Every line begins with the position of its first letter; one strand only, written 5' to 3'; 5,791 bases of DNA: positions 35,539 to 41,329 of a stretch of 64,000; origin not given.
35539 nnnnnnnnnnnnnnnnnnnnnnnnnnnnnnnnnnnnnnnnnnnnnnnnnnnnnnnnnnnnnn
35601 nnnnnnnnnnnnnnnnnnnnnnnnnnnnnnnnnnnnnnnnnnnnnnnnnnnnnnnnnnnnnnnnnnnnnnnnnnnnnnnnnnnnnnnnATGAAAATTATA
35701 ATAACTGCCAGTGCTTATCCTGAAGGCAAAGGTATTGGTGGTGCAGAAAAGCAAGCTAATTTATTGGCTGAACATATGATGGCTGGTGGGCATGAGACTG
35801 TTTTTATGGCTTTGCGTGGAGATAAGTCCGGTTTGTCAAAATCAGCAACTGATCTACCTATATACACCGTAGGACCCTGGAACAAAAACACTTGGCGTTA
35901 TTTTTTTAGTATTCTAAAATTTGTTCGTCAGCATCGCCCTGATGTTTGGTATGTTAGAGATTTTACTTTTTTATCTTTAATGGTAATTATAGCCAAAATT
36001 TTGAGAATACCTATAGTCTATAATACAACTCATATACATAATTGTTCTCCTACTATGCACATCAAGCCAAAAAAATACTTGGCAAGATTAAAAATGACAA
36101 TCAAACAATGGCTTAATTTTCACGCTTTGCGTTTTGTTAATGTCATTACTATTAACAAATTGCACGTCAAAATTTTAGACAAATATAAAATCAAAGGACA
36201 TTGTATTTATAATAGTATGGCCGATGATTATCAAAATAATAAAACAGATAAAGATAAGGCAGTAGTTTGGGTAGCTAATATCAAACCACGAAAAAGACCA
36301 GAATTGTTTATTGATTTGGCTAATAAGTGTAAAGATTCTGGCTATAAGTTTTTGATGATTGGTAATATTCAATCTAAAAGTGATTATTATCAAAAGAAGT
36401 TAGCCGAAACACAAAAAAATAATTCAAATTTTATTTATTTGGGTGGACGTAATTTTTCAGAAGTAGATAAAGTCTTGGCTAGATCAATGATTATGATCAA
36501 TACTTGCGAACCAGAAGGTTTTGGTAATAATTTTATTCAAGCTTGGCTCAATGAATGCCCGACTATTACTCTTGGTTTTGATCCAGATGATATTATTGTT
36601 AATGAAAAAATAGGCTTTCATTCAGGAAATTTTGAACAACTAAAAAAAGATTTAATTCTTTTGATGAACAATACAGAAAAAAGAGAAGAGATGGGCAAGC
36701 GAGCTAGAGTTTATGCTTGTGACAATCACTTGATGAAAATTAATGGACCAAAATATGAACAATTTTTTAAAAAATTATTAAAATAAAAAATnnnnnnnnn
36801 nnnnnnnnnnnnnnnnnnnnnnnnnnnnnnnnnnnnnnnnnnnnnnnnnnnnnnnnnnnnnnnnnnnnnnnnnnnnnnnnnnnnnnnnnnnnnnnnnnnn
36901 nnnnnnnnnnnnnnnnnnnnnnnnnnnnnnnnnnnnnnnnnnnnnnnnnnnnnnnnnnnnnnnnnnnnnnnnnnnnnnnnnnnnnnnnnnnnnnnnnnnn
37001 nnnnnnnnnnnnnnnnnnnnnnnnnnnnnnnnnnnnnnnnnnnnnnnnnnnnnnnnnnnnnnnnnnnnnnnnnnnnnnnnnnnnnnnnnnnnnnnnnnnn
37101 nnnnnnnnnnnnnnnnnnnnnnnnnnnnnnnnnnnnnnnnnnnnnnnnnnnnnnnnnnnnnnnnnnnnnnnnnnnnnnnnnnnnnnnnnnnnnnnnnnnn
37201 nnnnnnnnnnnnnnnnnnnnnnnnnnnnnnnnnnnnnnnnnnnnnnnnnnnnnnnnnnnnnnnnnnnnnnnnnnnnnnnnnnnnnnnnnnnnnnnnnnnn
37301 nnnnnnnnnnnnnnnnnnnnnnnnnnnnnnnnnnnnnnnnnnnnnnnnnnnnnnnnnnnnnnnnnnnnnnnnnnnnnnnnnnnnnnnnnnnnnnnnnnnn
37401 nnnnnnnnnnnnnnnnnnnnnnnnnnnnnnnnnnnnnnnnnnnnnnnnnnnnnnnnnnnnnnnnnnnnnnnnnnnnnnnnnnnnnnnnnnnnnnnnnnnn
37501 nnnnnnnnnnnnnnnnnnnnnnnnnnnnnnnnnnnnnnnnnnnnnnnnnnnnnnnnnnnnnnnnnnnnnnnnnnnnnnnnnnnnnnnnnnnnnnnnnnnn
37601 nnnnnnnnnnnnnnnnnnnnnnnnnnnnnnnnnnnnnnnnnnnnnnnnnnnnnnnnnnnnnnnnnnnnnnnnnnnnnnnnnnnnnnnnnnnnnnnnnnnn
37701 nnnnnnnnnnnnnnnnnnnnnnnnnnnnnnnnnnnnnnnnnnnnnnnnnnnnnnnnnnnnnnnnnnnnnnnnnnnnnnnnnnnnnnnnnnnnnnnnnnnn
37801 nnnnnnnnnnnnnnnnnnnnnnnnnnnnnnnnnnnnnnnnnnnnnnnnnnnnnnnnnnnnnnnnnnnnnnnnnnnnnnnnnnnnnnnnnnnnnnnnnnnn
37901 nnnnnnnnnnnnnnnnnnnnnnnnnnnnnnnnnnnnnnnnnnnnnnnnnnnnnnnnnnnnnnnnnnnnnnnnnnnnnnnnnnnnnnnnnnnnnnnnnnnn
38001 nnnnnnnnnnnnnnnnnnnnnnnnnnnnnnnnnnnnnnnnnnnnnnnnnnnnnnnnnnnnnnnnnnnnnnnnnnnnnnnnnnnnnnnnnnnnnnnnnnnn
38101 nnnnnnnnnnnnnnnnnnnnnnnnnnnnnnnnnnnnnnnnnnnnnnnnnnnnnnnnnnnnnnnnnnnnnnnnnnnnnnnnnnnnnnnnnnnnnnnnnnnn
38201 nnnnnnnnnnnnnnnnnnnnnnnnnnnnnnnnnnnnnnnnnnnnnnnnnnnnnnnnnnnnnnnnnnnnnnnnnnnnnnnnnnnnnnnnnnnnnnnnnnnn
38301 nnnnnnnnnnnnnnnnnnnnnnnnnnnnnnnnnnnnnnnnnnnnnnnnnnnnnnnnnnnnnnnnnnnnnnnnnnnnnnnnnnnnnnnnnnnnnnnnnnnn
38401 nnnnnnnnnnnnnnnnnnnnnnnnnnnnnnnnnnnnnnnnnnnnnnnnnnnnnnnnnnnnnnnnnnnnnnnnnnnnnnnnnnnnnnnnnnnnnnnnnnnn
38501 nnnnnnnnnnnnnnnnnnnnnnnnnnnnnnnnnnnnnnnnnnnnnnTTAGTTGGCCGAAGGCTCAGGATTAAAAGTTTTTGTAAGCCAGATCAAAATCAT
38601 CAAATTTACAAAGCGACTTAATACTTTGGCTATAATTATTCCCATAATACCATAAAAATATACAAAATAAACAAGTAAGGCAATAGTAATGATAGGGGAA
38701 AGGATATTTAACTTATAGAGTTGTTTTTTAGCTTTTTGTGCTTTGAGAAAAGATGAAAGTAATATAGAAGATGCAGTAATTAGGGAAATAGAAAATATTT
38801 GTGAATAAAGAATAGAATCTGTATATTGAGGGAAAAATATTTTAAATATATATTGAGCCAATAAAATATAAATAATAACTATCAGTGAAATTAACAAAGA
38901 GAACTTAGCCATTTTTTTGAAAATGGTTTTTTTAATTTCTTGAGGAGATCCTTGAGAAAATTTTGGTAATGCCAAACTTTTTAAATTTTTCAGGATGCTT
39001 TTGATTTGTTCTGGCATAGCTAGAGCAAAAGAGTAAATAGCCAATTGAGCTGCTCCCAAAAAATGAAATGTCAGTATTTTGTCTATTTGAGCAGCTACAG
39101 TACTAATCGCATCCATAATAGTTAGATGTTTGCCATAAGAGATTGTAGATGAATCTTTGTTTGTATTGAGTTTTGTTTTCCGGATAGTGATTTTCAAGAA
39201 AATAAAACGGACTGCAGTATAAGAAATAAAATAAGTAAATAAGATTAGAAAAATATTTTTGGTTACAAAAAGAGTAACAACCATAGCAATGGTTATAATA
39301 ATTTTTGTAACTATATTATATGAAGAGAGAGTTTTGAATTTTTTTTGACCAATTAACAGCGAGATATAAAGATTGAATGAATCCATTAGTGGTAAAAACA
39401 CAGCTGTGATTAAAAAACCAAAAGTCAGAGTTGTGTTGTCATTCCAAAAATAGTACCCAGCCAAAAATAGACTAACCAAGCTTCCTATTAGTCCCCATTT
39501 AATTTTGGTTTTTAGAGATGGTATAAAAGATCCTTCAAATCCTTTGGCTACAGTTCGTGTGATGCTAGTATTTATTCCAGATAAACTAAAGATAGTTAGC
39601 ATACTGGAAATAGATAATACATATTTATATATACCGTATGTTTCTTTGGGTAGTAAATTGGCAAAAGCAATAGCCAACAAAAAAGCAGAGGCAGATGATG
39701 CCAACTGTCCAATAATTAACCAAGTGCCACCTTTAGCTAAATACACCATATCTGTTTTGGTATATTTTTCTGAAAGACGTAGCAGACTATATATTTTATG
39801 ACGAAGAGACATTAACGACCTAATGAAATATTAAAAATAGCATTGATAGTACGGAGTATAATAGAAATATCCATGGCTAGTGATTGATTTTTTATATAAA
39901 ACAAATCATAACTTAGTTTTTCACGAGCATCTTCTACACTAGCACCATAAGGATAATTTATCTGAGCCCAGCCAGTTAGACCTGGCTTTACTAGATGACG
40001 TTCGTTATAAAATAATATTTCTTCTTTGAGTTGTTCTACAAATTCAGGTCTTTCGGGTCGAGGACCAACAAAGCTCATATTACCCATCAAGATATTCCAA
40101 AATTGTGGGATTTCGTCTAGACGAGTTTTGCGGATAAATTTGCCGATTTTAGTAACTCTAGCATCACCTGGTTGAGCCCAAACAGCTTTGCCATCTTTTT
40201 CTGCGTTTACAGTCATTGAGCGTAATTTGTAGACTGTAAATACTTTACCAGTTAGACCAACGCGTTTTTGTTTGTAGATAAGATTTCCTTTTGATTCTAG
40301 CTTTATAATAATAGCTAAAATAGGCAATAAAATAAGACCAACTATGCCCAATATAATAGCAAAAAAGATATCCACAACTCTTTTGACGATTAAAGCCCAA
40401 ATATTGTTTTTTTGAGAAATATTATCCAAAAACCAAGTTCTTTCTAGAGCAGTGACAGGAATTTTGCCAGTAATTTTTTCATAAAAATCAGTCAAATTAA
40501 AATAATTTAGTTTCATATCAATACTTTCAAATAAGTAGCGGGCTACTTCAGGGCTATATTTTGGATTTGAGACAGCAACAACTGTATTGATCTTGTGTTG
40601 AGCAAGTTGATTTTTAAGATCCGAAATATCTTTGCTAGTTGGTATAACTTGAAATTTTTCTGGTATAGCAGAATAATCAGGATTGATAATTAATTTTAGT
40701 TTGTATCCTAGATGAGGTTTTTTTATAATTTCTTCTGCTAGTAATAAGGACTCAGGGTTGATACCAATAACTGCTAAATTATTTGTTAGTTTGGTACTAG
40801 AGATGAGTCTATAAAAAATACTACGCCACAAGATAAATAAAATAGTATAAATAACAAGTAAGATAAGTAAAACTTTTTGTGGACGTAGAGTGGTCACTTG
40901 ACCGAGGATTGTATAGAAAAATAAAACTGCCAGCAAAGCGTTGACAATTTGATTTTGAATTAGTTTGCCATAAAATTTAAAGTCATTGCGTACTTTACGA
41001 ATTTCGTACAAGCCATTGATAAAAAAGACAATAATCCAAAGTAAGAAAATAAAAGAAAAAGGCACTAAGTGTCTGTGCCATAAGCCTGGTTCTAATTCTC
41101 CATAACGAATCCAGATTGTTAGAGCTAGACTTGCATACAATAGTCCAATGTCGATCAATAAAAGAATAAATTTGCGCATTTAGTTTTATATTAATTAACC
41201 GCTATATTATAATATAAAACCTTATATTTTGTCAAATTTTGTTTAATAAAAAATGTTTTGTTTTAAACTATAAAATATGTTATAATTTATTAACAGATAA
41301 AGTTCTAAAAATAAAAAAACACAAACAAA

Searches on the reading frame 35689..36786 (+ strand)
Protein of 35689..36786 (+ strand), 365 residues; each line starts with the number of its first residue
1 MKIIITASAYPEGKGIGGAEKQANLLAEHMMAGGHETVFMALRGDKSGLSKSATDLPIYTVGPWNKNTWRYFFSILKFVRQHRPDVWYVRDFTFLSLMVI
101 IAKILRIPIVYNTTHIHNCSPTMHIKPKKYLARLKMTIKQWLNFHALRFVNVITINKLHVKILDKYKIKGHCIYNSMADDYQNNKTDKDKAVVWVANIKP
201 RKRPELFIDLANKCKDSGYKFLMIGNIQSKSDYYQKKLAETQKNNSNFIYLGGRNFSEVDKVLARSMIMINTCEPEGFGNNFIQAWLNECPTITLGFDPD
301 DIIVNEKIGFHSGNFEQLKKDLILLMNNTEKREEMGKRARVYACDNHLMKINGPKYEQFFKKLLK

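Call 8: search_protein_families(library=pfam, proteins=[window:35689-36786:+], max_evalue=0.0001)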
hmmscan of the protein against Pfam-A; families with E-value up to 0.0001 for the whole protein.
window:35689-36786:+ (365 aa): 4 families
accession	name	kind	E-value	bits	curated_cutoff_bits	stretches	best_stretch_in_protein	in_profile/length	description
PF00534.26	Glycos_transf_1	-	4.7e-17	62.5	26.4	1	182-340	8-170/172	Glycosyl transferases group 1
PF13439.12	Glyco_transf_4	-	6e-11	43.1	28.5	1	16-175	1-164/170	Glycosyltransferase Family 4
PF13692.12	Glyco_trans_1_4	-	4.4e-09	37.2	27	1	190-327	2-141/142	Glycosyl transferases group 1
PF13579.12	Glyco_trans_4_4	-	4.2e-07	30.9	29.7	1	17-130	1-115/158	Glycosyl transferase 4-like domain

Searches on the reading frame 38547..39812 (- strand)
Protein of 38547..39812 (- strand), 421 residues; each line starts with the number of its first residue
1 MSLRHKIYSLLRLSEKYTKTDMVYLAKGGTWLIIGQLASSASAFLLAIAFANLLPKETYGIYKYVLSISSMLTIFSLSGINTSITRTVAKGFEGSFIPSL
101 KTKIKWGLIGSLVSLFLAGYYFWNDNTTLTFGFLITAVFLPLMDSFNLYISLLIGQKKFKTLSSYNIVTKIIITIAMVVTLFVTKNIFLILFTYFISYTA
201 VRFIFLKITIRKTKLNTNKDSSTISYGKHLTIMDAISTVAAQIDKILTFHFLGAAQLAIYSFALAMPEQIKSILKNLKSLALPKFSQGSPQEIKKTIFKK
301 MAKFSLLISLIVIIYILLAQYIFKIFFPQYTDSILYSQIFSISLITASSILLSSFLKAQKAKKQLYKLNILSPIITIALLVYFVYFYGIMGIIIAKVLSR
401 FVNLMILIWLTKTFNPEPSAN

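Call 9: search_protein_families(library=pfam, proteins=[window:38547-39812:-], max_evalue=0.0001)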
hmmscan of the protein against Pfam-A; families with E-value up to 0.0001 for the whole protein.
window:38547-39812:- (421 aa): 2 families
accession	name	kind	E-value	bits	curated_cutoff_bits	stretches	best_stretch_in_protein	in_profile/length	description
PF01943.22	Polysacc_synt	-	4.5e-20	72.7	28.2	1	25-274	1-258/274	Polysaccharide biosynthesis protein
PF13440.11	Polysacc_synt_3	-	1.6e-09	37.9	23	1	51-328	3-285/293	Polysaccharide biosynthesis protein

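Call 63: search_protein_families(library=ncbifam, proteins=[window:38547-39812:-], max_evalue=0.1)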
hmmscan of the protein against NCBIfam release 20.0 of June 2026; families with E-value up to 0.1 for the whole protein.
window:38547-39812:- (421 aa): 2 families
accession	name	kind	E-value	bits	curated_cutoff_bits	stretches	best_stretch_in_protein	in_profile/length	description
NF041503.1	WZX_like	subfamily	0.00013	21.1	300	2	126-328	127-340/429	O-unit flippase-like protein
NF007773.0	PRK10459.1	equivalog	0.00056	19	273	1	114-410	99-401/492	MOP flippase family protein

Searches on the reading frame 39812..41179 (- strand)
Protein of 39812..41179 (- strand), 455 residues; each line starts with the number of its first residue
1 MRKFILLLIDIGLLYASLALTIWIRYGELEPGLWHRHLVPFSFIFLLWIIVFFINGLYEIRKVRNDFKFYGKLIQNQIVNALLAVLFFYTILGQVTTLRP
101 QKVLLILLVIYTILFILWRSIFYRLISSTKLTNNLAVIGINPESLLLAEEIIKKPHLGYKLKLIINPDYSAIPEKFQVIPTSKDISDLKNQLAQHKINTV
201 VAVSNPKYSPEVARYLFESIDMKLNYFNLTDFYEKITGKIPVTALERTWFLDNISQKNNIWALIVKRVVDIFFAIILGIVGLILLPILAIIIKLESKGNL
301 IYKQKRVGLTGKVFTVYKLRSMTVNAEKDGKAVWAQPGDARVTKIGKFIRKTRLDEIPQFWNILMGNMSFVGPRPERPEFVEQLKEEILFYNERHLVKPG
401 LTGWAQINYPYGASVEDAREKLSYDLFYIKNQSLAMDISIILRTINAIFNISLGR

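Call 9: search_protein_families(library=pfam, proteins=[window:39812-41179:-], max_evalue=0.0001)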
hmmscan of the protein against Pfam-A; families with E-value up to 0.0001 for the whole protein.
window:39812-41179:- (455 aa): 2 families
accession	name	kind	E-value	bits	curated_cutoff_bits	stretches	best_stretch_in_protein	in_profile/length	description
PF02397.22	Bac_transf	-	1.1e-65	221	27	1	266-449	1-178/179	Bacterial sugar transferase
PF13727.12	CoA_binding_3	-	5.9e-07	30.1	25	1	54-200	2-145/175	CoA-binding domain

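Call 63: search_protein_families(library=ncbifam, proteins=[window:39812-41179:-], max_evalue=0.1)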
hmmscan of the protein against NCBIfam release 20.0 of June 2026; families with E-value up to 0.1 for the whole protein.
window:39812-41179:- (455 aa): 10 families
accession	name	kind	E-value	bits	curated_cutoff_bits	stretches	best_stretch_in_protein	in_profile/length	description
TIGR03025.1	EPS_sugtrans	subfamily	4.4e-113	378.9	295.55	1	8-450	1-440/445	exopolysaccharide biosynthesis polyprenyl glycosylphosphotransferase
TIGR03013.1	EpsB_2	subfamily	8.4e-105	351.4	393.35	1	14-448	7-436/443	TIGR03013 family XrtA/PEP-CTERM system glycosyltransferase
TIGR03023.1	WcaJ_sugtrans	equivalog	5.6e-94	316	410.75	1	9-449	2-447/453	undecaprenyl-phosphate glucose phosphotransferase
TIGR03022.1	WbaP_sugtrans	subfamily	6.2e-60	203.7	403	1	6-449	1-450/456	undecaprenyl-phosphate galactose phosphotransferase WbaP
NF007518.0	PRK10124.1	equivalog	1.9e-50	172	684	1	43-446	50-455/464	undecaprenyl-phosphate glucose phosphotransferase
NF050817.1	PolSacchBiosHfsE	equivalog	7.4e-45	153.5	750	1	79-447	88-458/467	polysaccharide biosynthesis protein HfsE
NF052601.1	undeca_RfbP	equivalog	8.6e-39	133.2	330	1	258-448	37-235/244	undecaprenyl-phosphate galactose phosphotransferase family protein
NF041877.1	EPS_EpsZ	equivalog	2.3e-37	128.7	800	1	7-448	12-452/459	exopolysaccharide biosynthesis polyisoprenyl-phosphate hexose-1-phosphate transferase EpsZ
NF011751.0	PRK15204.1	equivalog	1.2e-27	96.6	907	1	264-448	278-469/476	undecaprenyl-phosphate galactose phosphotransferase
NF045514.1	glycotran_HepC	equivalog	1e-20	74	140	1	253-375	104-211/220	heterocyst development glycosyltransferase HepC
